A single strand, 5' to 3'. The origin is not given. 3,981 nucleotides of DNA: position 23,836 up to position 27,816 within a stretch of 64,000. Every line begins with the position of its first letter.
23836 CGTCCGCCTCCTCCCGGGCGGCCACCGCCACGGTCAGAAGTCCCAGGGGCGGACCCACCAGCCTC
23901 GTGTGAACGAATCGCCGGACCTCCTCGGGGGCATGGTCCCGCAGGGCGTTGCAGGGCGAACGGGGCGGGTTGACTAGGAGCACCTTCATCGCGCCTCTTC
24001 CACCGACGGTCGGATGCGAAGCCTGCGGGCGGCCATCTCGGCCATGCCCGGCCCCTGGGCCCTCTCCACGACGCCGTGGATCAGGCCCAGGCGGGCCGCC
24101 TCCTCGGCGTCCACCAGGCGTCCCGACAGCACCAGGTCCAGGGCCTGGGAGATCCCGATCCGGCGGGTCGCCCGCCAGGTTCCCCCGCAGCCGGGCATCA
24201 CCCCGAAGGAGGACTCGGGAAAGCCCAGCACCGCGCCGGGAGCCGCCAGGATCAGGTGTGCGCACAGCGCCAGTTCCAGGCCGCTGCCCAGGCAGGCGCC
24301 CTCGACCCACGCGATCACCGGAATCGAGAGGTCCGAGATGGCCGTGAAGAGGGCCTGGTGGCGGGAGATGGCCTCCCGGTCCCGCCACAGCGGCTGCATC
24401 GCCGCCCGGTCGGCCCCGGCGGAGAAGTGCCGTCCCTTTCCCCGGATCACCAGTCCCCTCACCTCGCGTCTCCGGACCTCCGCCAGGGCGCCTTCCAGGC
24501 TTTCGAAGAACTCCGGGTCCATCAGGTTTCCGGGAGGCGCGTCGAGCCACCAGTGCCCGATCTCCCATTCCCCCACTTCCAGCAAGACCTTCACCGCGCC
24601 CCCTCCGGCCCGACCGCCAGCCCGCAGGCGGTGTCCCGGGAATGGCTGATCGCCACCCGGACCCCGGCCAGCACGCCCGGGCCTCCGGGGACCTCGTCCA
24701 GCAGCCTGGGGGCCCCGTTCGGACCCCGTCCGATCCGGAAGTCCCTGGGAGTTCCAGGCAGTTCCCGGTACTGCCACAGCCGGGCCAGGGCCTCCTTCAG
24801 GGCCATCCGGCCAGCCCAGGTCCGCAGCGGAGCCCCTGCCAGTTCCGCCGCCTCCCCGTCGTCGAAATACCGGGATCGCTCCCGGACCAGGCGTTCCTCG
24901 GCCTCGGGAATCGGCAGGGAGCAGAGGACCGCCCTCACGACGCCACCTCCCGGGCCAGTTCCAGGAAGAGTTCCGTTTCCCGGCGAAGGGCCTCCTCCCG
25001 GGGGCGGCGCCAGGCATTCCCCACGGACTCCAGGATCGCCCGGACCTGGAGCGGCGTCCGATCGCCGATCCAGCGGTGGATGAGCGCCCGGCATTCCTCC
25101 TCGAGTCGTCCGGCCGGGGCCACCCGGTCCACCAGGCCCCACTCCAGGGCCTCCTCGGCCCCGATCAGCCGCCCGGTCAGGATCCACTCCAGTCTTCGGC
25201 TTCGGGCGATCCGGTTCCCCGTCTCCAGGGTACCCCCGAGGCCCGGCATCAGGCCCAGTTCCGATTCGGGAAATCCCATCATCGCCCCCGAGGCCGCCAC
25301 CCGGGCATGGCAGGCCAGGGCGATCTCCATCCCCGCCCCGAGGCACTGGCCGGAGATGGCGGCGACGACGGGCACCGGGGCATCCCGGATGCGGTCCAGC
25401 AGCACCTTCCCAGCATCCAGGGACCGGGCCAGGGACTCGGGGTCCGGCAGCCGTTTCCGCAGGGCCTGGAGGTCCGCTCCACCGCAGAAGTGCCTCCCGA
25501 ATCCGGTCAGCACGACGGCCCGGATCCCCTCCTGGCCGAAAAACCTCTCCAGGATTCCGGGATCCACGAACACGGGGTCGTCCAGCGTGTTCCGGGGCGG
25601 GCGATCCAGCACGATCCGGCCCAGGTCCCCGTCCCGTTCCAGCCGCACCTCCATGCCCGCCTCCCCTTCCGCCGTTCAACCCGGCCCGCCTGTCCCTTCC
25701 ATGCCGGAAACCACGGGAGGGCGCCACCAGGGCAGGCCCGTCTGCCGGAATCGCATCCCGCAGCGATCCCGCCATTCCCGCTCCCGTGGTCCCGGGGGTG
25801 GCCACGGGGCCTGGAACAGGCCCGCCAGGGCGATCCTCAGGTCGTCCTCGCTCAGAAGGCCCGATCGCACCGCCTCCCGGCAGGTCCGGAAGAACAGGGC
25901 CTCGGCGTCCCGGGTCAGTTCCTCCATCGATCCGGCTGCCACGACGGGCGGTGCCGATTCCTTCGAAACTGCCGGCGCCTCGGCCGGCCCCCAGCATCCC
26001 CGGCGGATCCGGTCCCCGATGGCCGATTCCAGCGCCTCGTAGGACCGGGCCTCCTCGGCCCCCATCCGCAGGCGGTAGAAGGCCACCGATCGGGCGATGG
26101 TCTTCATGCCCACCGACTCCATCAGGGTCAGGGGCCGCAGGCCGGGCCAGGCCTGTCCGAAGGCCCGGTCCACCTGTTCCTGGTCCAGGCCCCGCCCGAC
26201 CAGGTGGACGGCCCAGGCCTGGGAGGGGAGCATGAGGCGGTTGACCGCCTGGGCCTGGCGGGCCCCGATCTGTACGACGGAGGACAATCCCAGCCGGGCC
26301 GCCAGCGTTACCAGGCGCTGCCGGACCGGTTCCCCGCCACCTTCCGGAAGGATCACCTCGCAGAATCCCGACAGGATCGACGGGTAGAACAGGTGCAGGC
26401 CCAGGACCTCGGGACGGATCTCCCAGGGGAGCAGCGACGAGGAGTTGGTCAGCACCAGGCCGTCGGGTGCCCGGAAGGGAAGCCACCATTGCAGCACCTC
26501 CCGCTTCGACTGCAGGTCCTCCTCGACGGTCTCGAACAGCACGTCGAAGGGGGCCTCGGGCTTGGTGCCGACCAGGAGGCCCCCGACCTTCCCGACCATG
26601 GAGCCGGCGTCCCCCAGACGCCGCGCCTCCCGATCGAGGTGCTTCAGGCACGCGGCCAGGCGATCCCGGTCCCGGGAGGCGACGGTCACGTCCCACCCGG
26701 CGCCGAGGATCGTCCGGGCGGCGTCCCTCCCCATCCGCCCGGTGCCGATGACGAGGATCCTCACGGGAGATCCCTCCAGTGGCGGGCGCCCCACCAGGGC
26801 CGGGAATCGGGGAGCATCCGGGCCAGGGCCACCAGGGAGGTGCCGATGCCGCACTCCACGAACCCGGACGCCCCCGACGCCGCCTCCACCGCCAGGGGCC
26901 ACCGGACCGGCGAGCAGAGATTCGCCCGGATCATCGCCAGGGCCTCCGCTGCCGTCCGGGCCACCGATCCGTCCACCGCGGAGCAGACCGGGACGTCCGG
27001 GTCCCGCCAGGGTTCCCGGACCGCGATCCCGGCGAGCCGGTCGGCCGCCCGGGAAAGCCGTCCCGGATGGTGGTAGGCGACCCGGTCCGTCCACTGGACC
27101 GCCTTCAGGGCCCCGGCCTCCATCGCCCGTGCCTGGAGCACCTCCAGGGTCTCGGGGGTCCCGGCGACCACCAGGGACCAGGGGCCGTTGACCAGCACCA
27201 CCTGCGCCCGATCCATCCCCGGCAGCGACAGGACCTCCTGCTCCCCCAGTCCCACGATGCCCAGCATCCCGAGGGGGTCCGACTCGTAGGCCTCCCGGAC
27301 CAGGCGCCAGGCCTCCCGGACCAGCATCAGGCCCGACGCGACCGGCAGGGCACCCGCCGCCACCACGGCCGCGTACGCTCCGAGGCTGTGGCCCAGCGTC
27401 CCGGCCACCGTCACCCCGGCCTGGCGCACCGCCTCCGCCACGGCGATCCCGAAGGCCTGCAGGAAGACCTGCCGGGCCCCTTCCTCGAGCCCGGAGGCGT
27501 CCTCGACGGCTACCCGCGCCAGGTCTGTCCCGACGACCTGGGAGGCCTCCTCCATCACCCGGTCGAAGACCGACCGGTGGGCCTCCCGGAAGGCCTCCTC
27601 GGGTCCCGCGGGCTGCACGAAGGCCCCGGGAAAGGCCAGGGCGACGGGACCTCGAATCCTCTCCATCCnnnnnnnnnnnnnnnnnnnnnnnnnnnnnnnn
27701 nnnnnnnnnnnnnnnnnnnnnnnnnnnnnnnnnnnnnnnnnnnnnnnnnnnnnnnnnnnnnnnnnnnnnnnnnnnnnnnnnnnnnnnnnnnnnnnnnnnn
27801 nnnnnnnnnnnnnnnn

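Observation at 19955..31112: Orphan ACP-centred biosynthetic locus built from FAS-type condensing enzymes plus beta-oxidation-type processing enzymes and two B12-radical-SAM enzymes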

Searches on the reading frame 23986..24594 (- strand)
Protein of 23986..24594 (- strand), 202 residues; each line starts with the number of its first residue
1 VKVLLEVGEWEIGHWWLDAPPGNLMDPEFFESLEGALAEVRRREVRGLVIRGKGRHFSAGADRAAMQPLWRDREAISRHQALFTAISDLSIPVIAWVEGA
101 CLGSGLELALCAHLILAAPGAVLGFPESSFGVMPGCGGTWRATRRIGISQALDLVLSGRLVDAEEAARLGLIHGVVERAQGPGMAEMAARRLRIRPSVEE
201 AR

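Call 10: search_protein_families(library=pfam, proteins=[window:23986-24594:-], max_evalue=0.01)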
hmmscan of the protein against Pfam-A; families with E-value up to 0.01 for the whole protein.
window:23986-24594:- (202 aa): 2 families
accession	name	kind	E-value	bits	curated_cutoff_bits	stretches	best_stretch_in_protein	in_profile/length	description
PF00378.25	ECH_1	-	8.1e-34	117.5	27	1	17-180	11-178/251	Enoyl-CoA hydratase/isomerase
PF16113.10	ECH_2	-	9.9e-18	65.1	27.2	1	23-187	13-183/335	Enoyl-CoA hydratase/isomerase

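Call 11: search_protein_families(library=ncbifam, proteins=[window:23986-24594:-], max_evalue=0.001)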
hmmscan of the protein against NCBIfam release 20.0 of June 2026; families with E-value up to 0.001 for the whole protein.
window:23986-24594:- (202 aa): 72 families (the best 25 are shown)
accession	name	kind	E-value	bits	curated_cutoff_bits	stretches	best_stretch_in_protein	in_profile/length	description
NF005803.0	PRK07658.1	equivalog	8.7e-35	120.3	313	1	12-179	12-183/257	enoyl-CoA hydratase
NF008363.0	PRK11154.1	equivalog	1.6e-32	112.5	869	1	7-179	11-192/708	fatty acid oxidation complex subunit alpha FadJ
NF051848.1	EnCoAHydtEchA19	equivalog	2e-32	112.7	400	1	23-186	22-191/258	enoyl-CoA hydratase EchA19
NF004525.0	PRK05870.1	equivalog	3.1e-32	112.5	285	1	23-193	25-197/249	enoyl-CoA hydratase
NF006007.0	PRK08138.1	subfamily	1.4e-31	109.9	355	1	41-194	49-202/261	enoyl-CoA hydratase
NF006013.0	PRK08150.1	subfamily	2.9e-31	108.7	232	1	23-190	28-196/259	crotonase/enoyl-CoA hydratase family protein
NF004517.0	PRK05862.1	equivalog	1.7e-30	106.4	396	1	25-181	28-185/257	enoyl-CoA hydratase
TIGR02440.1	FadJ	equivalog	8.1e-30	103.7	968.45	1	23-179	24-187/699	fatty acid oxidation complex subunit alpha FadJ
NF007239.0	PRK09674.1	equivalog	2.8e-29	102.3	371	1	41-189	45-193/257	2,3-dehydroadipyl-CoA hydratase PaaF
NF008727.0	PRK11730.1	equivalog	3.8e-29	101.5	870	1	23-180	29-192/717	fatty acid oxidation complex subunit alpha FadB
NF005802.0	PRK07657.1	equivalog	7.3e-28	97.8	363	1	27-189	30-196/260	enoyl-CoA hydratase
NF004475.0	PRK05809.1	subfamily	1.6e-27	96.6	394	1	24-180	27-187/260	short-chain-enoyl-CoA hydratase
NF006566.0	PRK09076.1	subfamily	2.5e-27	96.1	286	1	17-191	20-198/260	enoyl-CoA hydratase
NF006108.0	PRK08259.1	equivalog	7.7e-27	94.4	273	1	25-194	27-197/256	crotonase/enoyl-CoA hydratase family protein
NF046063.1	oxepin_alt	equivalog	1.7e-26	93.3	300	1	23-197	22-202/254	oxepin-CoA hydrolase, alternative type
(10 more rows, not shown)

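Call 79: search_solved_structures(query=window:23986-24594:-, max_evalue=1e-15)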
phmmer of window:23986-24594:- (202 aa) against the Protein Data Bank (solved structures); distinct sequences matched with E-value up to 1e-15: 62 (the best 60 are shown).
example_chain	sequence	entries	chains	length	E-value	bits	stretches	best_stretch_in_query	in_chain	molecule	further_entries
8bnu_C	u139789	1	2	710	6.7e-26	94.8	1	23-179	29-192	Fatty acid oxidation complex subunit alpha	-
8bnr_C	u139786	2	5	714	6.7e-26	94.8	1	23-179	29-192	Fatty acid oxidation complex subunit alpha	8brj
6ysv_A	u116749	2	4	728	7e-26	94.7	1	23-179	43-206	Fatty acid oxidation complex subunit alpha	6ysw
5zai_A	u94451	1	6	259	1.8e-25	93.4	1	22-180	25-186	3-hydroxypropionyl-coenzyme A dehydratase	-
3moy_A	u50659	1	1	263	8.3e-25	91.2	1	42-192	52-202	Probable enoyl-CoA hydratase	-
2pbp_A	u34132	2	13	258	1.1e-24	90.8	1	38-177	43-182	Enoyl-CoA hydratase subunit I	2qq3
3pea_A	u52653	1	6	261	4.1e-24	88.9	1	16-176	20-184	Enoyl-CoA hydratase/isomerase family protein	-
3pzk_A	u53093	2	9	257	1.5e-23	87.1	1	23-177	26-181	e enoyl-CoA hydratase echA8 | enoyl-CoA hydratase echA8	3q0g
3q0j_A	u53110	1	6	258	1.5e-23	87.1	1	23-177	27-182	enoyl-CoA hydratase echA8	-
3h81_A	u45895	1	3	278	1.8e-23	86.8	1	23-177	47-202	enoyl-CoA hydratase echA8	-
9qwv_A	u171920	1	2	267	3.4e-23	85.9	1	44-188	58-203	Enoyl-CoA hydratase, mitochondrial, putative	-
4fjw_D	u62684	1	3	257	3.9e-23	85.7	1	23-177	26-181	Probable enoyl-CoA hydratase echA8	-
2wtb_A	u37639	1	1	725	4.2e-23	85.6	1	2-180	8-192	FATTY ACID MULTIFUNCTIONAL PROTEIN (ATMFP2)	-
9ula_A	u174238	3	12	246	4.6e-23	85.5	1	32-180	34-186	Enoyl-CoA hydratase/isomerase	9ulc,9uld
28bq_A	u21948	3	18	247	4.6e-23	85.5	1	33-180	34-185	Enoyl-CoA hydratase/isomerase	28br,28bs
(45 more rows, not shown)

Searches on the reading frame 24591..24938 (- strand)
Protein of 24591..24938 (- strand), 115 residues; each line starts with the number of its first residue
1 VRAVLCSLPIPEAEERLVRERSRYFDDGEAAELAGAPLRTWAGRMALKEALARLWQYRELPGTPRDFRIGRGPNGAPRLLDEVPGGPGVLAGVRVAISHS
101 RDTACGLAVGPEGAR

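Call 10: search_protein_families(library=pfam, proteins=[window:24591-24938:-], max_evalue=0.01)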
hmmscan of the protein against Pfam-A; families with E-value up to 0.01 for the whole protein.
window:24591-24938:- (115 aa): 0 families

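Call 42: search_solved_structures(query=A1, max_evalue=1, show_alignments=2)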
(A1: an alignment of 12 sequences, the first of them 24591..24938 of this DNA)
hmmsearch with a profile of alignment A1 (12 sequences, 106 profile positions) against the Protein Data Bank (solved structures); distinct sequences matched with E-value up to 1: 38.
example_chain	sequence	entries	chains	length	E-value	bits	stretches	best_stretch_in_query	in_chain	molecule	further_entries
1f7l_A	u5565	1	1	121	1.6e-11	47.5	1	15-104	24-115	HOLO-(ACYL CARRIER PROTEIN) SYNTHASE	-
1f7t_A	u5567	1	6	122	1.7e-11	47.5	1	15-104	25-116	HOLO-(ACYL CARRIER PROTEIN) SYNTHASE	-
1f80_A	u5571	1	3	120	2.1e-11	47.2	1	15-104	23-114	HOLO-(ACYL CARRIER PROTEIN) SYNTHASE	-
2was_B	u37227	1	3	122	1.7e-10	44.2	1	10-104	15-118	3-OXOACYL-[ACYL-CARRIER-PROTEIN] SYNTHASE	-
2was_A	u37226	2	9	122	4.4e-10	42.9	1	10-104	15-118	3-OXOACYL-[ACYL-CARRIER-PROTEIN] SYNTHASE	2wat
4v58_A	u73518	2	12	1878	5.9e-10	42.5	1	8-104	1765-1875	FATTY ACID SYNTHASE ALPHA SUBUNITS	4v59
3hyk_A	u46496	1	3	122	8.7e-10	42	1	14-104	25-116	Holo-[acyl-carrier-protein] synthase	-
7bc4_A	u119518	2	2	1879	1.5e-09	41.2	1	14-104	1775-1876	Fatty acid synthase subunit alpha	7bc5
6u5w_A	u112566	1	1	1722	1.3e-08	38.2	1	11-104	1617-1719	Fatty acid synthase subunit alpha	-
6u5v_A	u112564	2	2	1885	1.5e-08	38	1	11-104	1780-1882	Fatty acid synthase subunit alpha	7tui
9d47_C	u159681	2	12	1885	1.6e-08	37.9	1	11-104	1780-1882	Fatty acid synthase subunit alpha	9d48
5xuk_A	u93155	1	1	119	2.1e-08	37.5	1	15-104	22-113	Holo-[acyl-carrier-protein] synthase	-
7q5s_A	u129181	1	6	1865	2.6e-08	37.2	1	10-105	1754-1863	3-oxoacyl-[acyl-carrier-protein] reductase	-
9d4a_B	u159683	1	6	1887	5.2e-08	36.3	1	10-104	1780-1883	Fatty acid synthase subunit alpha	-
2uv8_A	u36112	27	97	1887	5.2e-08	36.3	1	10-104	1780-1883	FATTY ACID SYNTHASE SUBUNIT ALPHA (FAS2) | FATTY ACID SYNTHASE SUBUNIT ALPHA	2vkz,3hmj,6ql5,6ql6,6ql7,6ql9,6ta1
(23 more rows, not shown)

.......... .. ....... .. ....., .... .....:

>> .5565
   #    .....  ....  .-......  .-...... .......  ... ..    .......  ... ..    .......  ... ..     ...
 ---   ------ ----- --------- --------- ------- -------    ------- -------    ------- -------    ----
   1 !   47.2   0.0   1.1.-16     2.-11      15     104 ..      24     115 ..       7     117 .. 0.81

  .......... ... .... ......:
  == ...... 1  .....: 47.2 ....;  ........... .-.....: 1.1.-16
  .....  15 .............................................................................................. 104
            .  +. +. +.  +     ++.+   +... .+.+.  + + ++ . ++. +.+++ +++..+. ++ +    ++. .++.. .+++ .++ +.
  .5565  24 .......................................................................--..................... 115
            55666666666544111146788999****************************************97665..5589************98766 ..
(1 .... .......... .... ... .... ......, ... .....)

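Call 83: search_protein_families(library=pfam, proteins=[window:24591-24938:-], max_evalue=5)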
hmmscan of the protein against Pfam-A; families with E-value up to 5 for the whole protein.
window:24591-24938:- (115 aa): 1 family
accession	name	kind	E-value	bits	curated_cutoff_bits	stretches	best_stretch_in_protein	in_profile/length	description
PF17837.6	4PPT_N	-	0.057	13.9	27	1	42-107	19-66/68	4'-phosphopantetheinyl transferase N-terminal domain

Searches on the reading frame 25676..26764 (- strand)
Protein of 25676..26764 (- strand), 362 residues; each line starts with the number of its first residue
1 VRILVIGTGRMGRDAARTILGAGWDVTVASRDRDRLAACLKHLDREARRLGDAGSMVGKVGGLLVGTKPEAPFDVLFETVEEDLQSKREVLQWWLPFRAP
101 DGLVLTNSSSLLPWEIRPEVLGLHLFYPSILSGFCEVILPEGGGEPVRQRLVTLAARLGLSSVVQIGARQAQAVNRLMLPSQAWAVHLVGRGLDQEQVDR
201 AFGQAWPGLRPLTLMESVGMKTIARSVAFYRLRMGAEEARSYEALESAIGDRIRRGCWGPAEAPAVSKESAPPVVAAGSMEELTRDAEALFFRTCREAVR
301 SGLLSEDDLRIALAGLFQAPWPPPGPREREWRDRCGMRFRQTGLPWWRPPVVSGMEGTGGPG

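Call 10: search_protein_families(library=pfam, proteins=[window:25676-26764:-], max_evalue=0.01)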
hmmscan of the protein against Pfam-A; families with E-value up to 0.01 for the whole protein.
window:25676-26764:- (362 aa): 5 families
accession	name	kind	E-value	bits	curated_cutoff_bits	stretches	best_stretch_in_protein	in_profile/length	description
PF02737.24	3HCDH_N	-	5.4e-14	52.9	22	1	3-164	2-176/180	3-hydroxyacyl-CoA dehydrogenase, NAD binding domain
PF03807.23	F420_oxidored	-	0.00018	22.5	21.6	1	2-79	1-79/94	NADP oxidoreductase coenzyme F420-dependent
PF01488.26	Shikimate_DH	-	0.00025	21.6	24.3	1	2-59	14-75/138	Shikimate / quinate 5-dehydrogenase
PF03446.21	NAD_binding_2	-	0.00038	20.9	21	1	3-42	2-41/161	NAD binding domain of 6-phosphogluconate dehydrogenase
PF00725.27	3HCDH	-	0.0045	17.9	22.1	1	174-244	4-76/97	3-hydroxyacyl-CoA dehydrogenase, C-terminal domain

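Call 11: search_protein_families(library=ncbifam, proteins=[window:25676-26764:-], max_evalue=0.001)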
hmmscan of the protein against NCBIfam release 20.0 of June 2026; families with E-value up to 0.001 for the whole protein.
window:25676-26764:- (362 aa): 15 families
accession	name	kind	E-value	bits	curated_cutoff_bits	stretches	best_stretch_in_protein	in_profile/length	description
NF006143.0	PRK08293.1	equivalog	5e-10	39.1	312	1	2-238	6-259/291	3-hydroxyacyl-CoA dehydrogenase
NF005875.0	PRK07819.1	subfamily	8.2e-10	38.6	319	1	2-224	7-245/287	3-hydroxybutyryl-CoA dehydrogenase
NF004474.0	PRK05808.1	subfamily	2.4e-09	36.9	408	1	2-228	5-245/283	3-hydroxybutyryl-CoA dehydrogenase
NF005715.0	PRK07530.1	equivalog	1.8e-08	34.1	420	1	3-223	7-241/292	3-hydroxybutyryl-CoA dehydrogenase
NF008363.0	PRK11154.1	equivalog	2.3e-08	32.7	869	1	3-235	312-557/708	fatty acid oxidation complex subunit alpha FadJ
NF008727.0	PRK11730.1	equivalog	3.4e-07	29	870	1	73-226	393-552/717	fatty acid oxidation complex subunit alpha FadB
NF006124.0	PRK08268.1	subfamily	3.7e-07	29.5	508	1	2-200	9-220/507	3-hydroxyacyl-CoA dehydrogenase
NF006722.0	PRK09260.1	equivalog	1.7e-06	27.5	429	1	2-223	4-240/289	3-hydroxyacyl-CoA dehydrogenase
TIGR02440.1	FadJ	equivalog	2.2e-06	26.3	968.45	1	73-234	385-551/699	fatty acid oxidation complex subunit alpha FadJ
NF006125.0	PRK08269.1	equivalog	6e-06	25.5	427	0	73-202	95-230/334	3-hydroxybutyryl-CoA dehydrogenase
TIGR02437.1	FadB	equivalog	1.1e-05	24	933.55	1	117-225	442-551/714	fatty acid oxidation complex subunit alpha FadB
NF005449.0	PRK07041.1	equivalog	1.5e-05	25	257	1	2-47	9-55/240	SDR family oxidoreductase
NF004783.0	PRK06129.1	equivalog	0.00027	20.4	347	0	2-112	4-121/315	3-hydroxyacyl-CoA dehydrogenase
NF007039.0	PRK09496.3-2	equivalog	0.00028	19.8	293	1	1-48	1-48/446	Trk system potassium transporter TrkA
NF004699.0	PRK06035.1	equivalog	0.00082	18.6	500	0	3-224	6-244/294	3-hydroxyacyl-CoA dehydrogenase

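Call 80: search_solved_structures(query=window:25676-26764:-, max_evalue=0.00001)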
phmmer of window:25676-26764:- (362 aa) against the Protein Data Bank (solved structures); distinct sequences matched with E-value up to 0.00001: 24.
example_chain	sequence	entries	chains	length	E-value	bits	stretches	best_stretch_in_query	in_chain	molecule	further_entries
9fbd_A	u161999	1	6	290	3.8e-09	39.7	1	2-228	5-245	3-hydroxybutyryl-CoA dehydrogenase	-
6hrd_A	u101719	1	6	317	2.4e-07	33.8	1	2-224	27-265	3-hydroxybutyryl-CoA dehydrogenase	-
1zcj_A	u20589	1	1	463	3e-07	33.5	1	4-212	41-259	Peroxisomal bifunctional enzyme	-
2x58_A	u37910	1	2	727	7.5e-07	32.2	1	4-211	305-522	PEROXISOMAL BIFUNCTIONAL ENZYME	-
3zwb_A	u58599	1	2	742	7.6e-07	32.2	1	4-211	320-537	PEROXISOMAL BIFUNCTIONAL ENZYME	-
28jj_A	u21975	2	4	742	7.7e-07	32.1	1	4-211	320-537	Peroxisomal bifunctional enzyme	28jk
3zw8_A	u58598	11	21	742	7.9e-07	32.1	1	4-211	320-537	PEROXISOMAL BIFUNCTIONAL ENZYME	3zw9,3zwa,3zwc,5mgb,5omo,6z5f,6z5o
3hdh_A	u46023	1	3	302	9.2e-07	31.9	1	3-223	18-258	PROTEIN (L-3-HYDROXYACYL COA DEHYDROGENASE)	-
4r1n_A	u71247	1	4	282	1.1e-06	31.7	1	2-222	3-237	3-hydroxybutyryl-CoA dehydrogenase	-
4kuh_A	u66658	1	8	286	1.1e-06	31.6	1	2-222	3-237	3-hydroxybutyryl-CoA dehydrogenase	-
4kue_A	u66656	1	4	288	1.1e-06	31.6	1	2-222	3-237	3-hydroxybutyryl-CoA dehydrogenase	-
4kug_A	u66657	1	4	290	1.2e-06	31.5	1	2-222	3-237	3-hydroxybutyryl-CoA dehydrogenase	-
1f0y_A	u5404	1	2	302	1.2e-06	31.5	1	3-224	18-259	L-3-HYDROXYACYL-COA DEHYDROGENASE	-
1f12_A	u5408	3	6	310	1.4e-06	31.3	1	3-224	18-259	L-3-HYDROXYACYL-COA DEHYDROGENASE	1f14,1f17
3rqs_A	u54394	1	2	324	1.5e-06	31.1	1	3-224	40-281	Hydroxyacyl-coenzyme A dehydrogenase, mitochondrial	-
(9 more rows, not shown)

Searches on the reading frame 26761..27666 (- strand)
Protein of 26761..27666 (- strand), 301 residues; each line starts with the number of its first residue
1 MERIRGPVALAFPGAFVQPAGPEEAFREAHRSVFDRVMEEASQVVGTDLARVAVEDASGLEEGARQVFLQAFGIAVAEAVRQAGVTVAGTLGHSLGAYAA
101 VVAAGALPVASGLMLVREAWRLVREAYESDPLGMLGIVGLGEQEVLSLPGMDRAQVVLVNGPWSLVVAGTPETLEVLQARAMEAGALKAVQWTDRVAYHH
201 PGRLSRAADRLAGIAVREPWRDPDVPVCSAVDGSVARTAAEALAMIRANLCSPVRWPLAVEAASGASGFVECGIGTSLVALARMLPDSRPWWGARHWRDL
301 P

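Call 10: search_protein_families(library=pfam, proteins=[window:26761-27666:-], max_evalue=0.01)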
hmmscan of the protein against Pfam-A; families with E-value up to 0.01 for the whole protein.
window:26761-27666:- (301 aa): 1 family
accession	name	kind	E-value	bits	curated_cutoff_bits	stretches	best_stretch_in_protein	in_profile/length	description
PF00698.26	Acyl_transf_1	-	3.3e-14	53.5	32.7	1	42-271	37-264/319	Acyl transferase domain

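Call 11: search_protein_families(library=ncbifam, proteins=[window:26761-27666:-], max_evalue=0.001)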
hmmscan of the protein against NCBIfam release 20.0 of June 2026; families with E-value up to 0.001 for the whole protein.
window:26761-27666:- (301 aa): 8 families
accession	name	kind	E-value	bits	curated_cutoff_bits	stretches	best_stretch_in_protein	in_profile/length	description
TIGR03131.1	malonate_mdcH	equivalog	8.9e-34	117.3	297.9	1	9-285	2-275/297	malonate decarboxylase subunit epsilon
TIGR00128.1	fabD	equivalog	1.9e-29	103.1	260.9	1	8-283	3-284/290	ACP S-malonyltransferase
NF045894.1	PKS_plus_SDR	equivalog_domain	7.1e-24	83.5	1740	1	7-283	531-812/1515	type I polyketide synthase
NF037940.1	PKS_MbtD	equivalog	1.6e-09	36.4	1150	1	71-279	160-367/978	mycobactin polyketide synthase MbtD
NF041183.1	Pks2_ls1_myc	equivalog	3.2e-08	30.9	2400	1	52-263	582-789/2086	sulfolipid-1 biosynthesis phthioceranic/hydroxyphthioceranic acid synthase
NF040607.1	mycolic_Pks13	equivalog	4.8e-08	30.9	2100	1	29-187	689-851/1680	polyketide synthase Pks13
TIGR02813.1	omega_3_PfaA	subfamily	2.1e-05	21.4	1010.1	1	67-274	655-868/2582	polyketide-type polyunsaturated fatty acid synthase PfaA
NF037941.1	PKS_NbtC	equivalog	0.00042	18.4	1150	1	9-188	98-282/1027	nocobactin polyketide synthase NbtC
